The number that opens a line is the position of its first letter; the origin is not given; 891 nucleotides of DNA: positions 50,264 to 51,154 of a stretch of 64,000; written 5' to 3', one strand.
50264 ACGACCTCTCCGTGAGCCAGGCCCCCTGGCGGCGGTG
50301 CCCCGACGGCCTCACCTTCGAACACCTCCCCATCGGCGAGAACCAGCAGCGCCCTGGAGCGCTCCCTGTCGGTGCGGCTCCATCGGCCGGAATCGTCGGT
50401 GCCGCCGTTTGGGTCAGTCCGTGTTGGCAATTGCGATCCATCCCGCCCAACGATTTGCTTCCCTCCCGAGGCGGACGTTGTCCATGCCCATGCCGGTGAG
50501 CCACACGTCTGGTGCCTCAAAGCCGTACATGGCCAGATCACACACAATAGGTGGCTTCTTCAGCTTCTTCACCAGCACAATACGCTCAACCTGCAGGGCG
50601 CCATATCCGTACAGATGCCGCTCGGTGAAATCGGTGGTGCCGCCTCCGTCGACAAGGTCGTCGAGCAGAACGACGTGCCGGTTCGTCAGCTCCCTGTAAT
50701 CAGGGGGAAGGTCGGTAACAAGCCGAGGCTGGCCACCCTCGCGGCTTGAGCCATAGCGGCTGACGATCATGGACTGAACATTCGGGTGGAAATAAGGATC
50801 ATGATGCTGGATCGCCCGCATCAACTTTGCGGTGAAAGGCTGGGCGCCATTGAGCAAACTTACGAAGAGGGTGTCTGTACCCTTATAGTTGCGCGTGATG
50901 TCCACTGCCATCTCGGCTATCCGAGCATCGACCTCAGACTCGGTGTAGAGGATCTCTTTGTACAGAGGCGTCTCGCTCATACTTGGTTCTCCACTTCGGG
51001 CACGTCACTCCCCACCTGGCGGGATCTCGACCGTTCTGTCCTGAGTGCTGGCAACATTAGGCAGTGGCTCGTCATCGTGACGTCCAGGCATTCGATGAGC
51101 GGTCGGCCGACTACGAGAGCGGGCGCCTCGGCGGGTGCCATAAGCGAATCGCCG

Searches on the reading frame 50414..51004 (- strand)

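Call 76: search_protein_families(library=pfam, proteins=[window:50414-51004:-], max_evalue=0.00001)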
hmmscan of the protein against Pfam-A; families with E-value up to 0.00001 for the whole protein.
window:50414-51004:- (196 aa): 1 family
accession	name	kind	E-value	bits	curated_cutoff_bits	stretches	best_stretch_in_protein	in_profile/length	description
PF00156.33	Pribosyltran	-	5.5e-13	49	26.3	1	24-174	10-155/158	Phosphoribosyl transferase domain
